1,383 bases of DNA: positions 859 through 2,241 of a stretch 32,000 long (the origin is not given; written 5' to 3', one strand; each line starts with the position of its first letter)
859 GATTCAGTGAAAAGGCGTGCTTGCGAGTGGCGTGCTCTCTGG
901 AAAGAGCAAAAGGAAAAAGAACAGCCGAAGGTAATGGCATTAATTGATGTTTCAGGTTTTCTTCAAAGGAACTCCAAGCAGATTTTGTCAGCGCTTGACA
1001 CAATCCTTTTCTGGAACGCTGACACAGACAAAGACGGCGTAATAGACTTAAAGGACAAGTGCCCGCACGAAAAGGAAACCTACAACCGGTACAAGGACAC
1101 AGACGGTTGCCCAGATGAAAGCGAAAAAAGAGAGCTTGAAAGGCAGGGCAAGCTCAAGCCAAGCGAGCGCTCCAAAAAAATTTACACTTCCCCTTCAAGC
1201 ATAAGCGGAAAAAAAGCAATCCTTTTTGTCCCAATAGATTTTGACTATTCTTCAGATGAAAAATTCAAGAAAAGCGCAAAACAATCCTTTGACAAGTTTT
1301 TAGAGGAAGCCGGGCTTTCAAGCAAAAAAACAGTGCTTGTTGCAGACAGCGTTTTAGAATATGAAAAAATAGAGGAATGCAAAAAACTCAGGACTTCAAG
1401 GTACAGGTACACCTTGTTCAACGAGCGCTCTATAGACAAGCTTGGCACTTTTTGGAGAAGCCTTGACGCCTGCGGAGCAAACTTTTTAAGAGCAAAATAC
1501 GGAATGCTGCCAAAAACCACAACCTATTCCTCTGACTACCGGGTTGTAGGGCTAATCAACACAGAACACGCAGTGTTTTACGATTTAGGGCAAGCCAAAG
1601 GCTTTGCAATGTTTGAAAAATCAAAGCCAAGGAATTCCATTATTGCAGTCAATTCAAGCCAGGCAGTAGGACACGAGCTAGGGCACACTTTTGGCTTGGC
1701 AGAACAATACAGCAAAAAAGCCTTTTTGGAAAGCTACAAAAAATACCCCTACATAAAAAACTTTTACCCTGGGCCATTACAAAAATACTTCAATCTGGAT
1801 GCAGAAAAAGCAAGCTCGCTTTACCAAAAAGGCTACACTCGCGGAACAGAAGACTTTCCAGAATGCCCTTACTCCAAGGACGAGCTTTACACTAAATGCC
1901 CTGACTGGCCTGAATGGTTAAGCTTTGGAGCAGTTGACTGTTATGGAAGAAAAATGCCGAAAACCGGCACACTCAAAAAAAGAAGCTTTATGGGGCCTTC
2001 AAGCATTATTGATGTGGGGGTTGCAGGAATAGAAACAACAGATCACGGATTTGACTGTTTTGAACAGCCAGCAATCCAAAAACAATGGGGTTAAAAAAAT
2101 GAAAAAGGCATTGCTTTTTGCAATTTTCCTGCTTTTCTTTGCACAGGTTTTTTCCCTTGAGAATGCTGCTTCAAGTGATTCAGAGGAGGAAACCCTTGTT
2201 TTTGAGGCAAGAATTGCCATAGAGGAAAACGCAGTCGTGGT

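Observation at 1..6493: Tandemly duplicated two-gene cassette: giant modular secreted HExxH protein plus small membrane-anchored 8-Cys partner (effector/immunity-like array)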

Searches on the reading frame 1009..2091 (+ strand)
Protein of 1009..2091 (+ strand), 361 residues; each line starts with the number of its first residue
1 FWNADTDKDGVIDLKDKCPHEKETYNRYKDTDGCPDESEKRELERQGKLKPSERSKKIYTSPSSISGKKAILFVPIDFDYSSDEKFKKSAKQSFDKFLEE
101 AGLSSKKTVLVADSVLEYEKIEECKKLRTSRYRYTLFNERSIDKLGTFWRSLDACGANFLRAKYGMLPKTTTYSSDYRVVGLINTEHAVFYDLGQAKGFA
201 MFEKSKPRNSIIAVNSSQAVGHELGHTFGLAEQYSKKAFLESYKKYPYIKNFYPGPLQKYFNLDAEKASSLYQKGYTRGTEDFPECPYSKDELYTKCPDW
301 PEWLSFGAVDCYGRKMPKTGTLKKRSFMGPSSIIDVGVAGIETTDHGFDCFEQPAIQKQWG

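Call 26: search_solved_structures(query=A1, max_evalue=10, show_alignments=3)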
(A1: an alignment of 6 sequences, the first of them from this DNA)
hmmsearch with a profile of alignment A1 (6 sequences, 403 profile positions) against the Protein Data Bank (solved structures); distinct sequences matched with E-value up to 10: 11.
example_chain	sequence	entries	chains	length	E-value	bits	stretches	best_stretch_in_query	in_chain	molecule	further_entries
5wtl_A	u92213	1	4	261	4e-23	85.4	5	4-41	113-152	OmpA family protein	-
5b83_A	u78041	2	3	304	0.061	15.6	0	126-161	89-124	tetra ubiquitin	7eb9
7yui_A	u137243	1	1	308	0.063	15.6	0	125-161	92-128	Polyubiquitin-C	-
8j1p_D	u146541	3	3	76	0.23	13.7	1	125-160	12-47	Ubiquitin | Polyubiquitin-C | Ubiquitin K29C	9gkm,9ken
9gkn_C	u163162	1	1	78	0.24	13.7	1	125-160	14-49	Polyubiquitin-C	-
5h07_A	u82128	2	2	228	0.37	13.1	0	127-161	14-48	Polyubiquitin-C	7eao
5vix_A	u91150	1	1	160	0.71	12.1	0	123-160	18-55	Polyubiquitin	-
6s6b_I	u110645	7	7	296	2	10.7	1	107-202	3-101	CRISPR-associated RAMP protein, Cmr6 family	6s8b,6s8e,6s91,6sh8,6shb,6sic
6ixx_A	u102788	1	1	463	2.1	10.6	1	211-235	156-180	Alkaline metalloprotease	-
3u1r_A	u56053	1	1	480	2.2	10.5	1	211-235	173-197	Alkaline metalloprotease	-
9r2b_B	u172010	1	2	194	4.3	9.6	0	86-138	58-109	de novo-designed alpha-helical barrel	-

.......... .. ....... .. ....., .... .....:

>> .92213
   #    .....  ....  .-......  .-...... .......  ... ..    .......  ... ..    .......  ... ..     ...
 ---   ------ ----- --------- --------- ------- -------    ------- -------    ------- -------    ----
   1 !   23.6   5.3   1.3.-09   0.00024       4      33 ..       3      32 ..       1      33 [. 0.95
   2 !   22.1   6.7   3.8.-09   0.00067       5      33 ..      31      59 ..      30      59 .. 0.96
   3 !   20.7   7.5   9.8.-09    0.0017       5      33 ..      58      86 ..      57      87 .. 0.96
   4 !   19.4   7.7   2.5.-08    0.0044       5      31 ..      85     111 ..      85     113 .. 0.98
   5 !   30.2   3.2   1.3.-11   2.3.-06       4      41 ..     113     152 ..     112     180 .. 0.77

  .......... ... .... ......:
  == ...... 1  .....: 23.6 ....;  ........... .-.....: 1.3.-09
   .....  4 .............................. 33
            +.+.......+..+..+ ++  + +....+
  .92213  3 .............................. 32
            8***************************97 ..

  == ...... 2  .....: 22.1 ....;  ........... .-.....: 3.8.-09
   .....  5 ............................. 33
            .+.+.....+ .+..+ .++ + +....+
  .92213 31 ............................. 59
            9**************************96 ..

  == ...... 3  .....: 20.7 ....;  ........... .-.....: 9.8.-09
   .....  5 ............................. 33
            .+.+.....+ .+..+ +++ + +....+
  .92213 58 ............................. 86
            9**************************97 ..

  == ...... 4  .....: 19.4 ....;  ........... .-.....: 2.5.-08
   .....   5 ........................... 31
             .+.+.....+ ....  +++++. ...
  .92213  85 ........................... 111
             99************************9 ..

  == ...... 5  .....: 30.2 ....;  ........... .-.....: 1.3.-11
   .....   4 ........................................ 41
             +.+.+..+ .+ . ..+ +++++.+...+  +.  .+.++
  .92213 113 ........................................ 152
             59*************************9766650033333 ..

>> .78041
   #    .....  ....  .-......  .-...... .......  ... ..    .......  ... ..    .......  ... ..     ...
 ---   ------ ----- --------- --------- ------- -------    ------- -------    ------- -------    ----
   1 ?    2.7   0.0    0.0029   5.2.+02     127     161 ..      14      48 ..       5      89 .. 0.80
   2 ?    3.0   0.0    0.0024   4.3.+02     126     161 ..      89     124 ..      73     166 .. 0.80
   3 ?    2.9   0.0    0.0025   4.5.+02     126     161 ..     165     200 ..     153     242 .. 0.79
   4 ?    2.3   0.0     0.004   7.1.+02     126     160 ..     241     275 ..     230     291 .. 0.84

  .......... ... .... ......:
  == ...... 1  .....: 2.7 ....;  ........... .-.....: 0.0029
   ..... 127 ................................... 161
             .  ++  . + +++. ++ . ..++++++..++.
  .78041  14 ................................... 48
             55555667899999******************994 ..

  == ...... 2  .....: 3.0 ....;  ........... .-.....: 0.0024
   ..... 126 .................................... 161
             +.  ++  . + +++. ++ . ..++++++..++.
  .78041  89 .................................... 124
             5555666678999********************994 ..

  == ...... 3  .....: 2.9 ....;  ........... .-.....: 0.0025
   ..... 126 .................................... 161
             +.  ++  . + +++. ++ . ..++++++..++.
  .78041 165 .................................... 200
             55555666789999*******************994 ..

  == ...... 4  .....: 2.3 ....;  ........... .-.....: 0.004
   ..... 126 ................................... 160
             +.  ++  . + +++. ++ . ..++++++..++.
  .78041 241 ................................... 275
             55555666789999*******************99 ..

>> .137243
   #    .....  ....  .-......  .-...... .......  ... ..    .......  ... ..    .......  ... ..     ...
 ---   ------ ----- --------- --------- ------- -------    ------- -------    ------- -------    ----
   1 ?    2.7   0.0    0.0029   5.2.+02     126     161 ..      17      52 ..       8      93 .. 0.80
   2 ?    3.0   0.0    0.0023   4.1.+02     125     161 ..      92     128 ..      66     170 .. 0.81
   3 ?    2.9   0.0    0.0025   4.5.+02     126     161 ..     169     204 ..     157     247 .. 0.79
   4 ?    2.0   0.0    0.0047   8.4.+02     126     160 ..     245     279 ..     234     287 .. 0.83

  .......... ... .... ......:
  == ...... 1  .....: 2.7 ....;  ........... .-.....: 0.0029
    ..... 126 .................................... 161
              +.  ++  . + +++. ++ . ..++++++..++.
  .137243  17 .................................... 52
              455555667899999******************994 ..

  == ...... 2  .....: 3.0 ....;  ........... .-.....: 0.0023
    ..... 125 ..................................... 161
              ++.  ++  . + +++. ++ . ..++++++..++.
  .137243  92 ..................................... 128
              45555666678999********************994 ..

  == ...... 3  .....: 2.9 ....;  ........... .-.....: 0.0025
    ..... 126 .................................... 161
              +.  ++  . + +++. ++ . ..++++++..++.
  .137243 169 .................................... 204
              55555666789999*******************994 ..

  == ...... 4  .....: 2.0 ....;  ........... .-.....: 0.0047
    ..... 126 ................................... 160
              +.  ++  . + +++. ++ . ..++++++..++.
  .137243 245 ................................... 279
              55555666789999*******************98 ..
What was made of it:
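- Checked: Each has one TSP3-type repeat, and the profile matches the OmpA-family TSP3 protein 5wtl (E 4e-23, call 26).
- Tried and rejected: A PDB sequence-profile search with the C-terminal domain hit only the TSP3 repeat (call 26).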

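Call 27: search_protein_families(library=pfam, alignment_id=A1, max_evalue=1)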
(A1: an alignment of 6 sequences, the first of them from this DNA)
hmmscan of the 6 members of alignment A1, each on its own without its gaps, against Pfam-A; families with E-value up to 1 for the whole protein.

A. member 1, seq(361 aa): 4 families
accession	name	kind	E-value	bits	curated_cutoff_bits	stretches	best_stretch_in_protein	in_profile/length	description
PF02412.23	TSP_3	-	0.017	15.3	25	1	3-20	13-30/36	Thrombospondin type 3 repeat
PF13582.12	Reprolysin_3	-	0.037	15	22.4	1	174-230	60-120/123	Metallo-peptidase family M12B Reprolysin-like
PF13688.12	Reprolysin_5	-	0.1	13.3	27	1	202-230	131-155/196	Metallo-peptidase family M12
PF13583.11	Reprolysin_4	-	0.27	11.3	22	1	216-238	135-157/203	Metallo-peptidase family M12B Reprolysin-like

B. families by the number of members that match (of 6 scanned): 7 families
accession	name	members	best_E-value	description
PF02412.23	TSP_3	6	9.8e-05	Thrombospondin type 3 repeat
PF13583.11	Reprolysin_4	2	0.058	Metallo-peptidase family M12B Reprolysin-like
PF13688.12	Reprolysin_5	2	0.1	Metallo-peptidase family M12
PF13582.12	Reprolysin_3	1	0.037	Metallo-peptidase family M12B Reprolysin-like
PF16313.11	DUF4953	1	0.17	Met-zincin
PF13574.12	Reprolysin_2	1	0.25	Metallo-peptidase family M12B Reprolysin-like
PF04942.19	CC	1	0.89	CC domain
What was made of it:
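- On TSP type-3 / OmpA-like Ca-binding repeat: All six members hit Pfam TSP_3 (best 9.8e-5), each below the single-repeat cut-off (calls 26, 27).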

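Call 31: find_homologous_proteins(query=A2, max_evalue=0.01)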
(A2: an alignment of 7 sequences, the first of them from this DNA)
Query A2 (7 sequences) (298 aa, profile of the alignment): 2 proteins with E <= 0.01 among 6459 candidates.
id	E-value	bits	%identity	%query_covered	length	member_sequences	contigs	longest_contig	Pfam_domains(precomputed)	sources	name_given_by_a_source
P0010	1.7e-58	216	38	100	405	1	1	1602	-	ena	-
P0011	2.5e-51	193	43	69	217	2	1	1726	-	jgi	jgi:hypothetical protein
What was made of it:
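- Tried and rejected: The profile search with the peptidase alignment returned only two extra proteins (call 31).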

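Call 42: predict_structure(alignment_id=A4)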
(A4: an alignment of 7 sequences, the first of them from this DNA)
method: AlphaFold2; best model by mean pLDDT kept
length: 298 residues; sequences in the alignment: 7
mean_pLDDT: 58.2   pTM: 0.60
mean pLDDT of the five models: 58.2, 56.0, 54.4, 48.2, 44.3
residues with pLDDT >= 90: 39; 70-90: 87; 50-70: 33; < 50: 139
segments of 3 or more residues with pLDDT < 50: 108-110, 140-144, 168-298
pLDDT, mean of each block of 10 residues (from residue 1): 77 91 92 74 82 90 87 76 87 89 61 80 79 66 63 74 56 38 35 31 32 33 30 31 33 29 36 28 28 32
secondary structure, 60 per line:
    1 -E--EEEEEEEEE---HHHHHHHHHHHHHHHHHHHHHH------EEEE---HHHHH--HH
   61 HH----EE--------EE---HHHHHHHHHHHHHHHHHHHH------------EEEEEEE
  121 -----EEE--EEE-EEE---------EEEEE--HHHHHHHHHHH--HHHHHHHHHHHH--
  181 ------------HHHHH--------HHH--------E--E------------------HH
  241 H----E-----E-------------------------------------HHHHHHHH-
elements in order: E5-13 H17-38 E45-48 H52-56 H59-62 H82-101 E114-120 E126-128 E131-133 E135-137 E147-151 H154-164 H167-178 H193-197 H290-297
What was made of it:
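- The AF2 model has a confident upper subdomain (residues 1-167, pLDDT about 75-90, call 42).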

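Call 52: fold_search(model_id=the predicted structure, library=pdb)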
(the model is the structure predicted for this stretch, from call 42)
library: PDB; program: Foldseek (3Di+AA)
matches with E <= 10: 725; with E <= 0.001: 0
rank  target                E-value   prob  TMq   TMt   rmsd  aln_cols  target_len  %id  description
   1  9ekk_A                5.7e-03  0.99  0.33  0.19   7.0       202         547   13  Thomasclavelia ramosa Immunoglobulin A Protease Middle (Protease) Domain with C-terminal Domain #1 (Crystallized as Pu (released 2025-09-03)
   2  9i4z                  5.7e-03  0.99  0.33  0.19   7.2       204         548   13  Crystal structure of Thomasclavelia ramosa IgA peptidase (IgAse) active site mutant (E330-N876) (released 2025-06-25)
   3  3b2z_B                7.8e-03  0.89  0.27  0.27   7.0       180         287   13  Crystal Structure of ADAMTS4 (apo form) (released 2007-12-25)
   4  1qua                  1.6e-02  0.96  0.30  0.44   7.6       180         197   10  CRYSTAL STRUCTURE OF ACUTOLYSIN-C, A HEMORRHAGIC TOXIN FROM THE SNAKE VENOM OF AGKISTRODON ACUTUS, AT 2.2 A RESOLUTION (released 2000-07-05)
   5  2rjp_D                1.8e-02  0.80  0.27  0.28   6.7       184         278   12  Crystal structure of ADAMTS4 with inhibitor bound (released 2007-12-11)
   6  6qig_A                2.0e-02  0.89  0.31  0.17   5.9       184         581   11  Metalloproteinase (released 2019-09-04)
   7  9qdi_A                2.2e-02  0.94  0.30  0.23   8.2       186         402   16  Crystal structure of BF3526 peptidase from Bacteroides fragilis in complex with a peptide (released 2025-07-16)
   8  4q1l_A                2.8e-02  0.92  0.31  0.43   5.6       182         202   12  Crystal structure of Leucurolysin-a complexed with an endogenous tripeptide (QSW). (released 2015-04-08)
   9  9qdi_G                3.9e-02  0.90  0.30  0.23   8.2       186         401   16  Crystal structure of BF3526 peptidase from Bacteroides fragilis in complex with a peptide (released 2025-07-16)
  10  8v4v_A                3.9e-02  0.16  0.13  0.18  12.8       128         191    8  Nan Regulatory Protein Full-length from Streptococcus pneumoniae (released 2024-12-04)
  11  1nd1                  4.1e-02  0.82  0.29  0.40   5.9       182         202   10  Amino acid sequence and crystal structure of BaP1, a metalloproteinase from Bothrops asper snake venom that exerts multi (released 2003-11-04)
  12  5unq_A                4.4e-02  0.20  0.13  0.27  15.7       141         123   16  Crystal Structure of Pt0534 Inactivated by 2-Oxo-3-pentynoate (released 2017-11-22)
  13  9qdi_D                4.7e-02  0.94  0.31  0.24   5.5       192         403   15  Crystal structure of BF3526 peptidase from Bacteroides fragilis in complex with a peptide (released 2025-07-16)
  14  9qdi_B                4.7e-02  0.87  0.30  0.23   8.2       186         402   16  Crystal structure of BF3526 peptidase from Bacteroides fragilis in complex with a peptide (released 2025-07-16)
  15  1bsw                  4.7e-02  0.84  0.30  0.42   5.7       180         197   12  ACUTOLYSIN A FROM SNAKE VENOM OF AGKISTRODON ACUTUS AT PH 7.5 (released 1999-08-26)
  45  3p1v_A                2.3e-01  0.75  0.32  0.24   6.7       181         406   13  Crystal structure of a metallo-endopeptidases (BACOVA_00663) from Bacteroides ovatus at 1.93 A resolution (released 2010-10-27)
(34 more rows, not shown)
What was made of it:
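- The best Foldseek PDB matches are T. ramosa IgA protease 9ekk/9i4z (prob 0.99, E 5.7e-3), then adamalysins/ADAMTS4 and the M64 proteins BF3526 and BACOVA_00663 (call 52).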
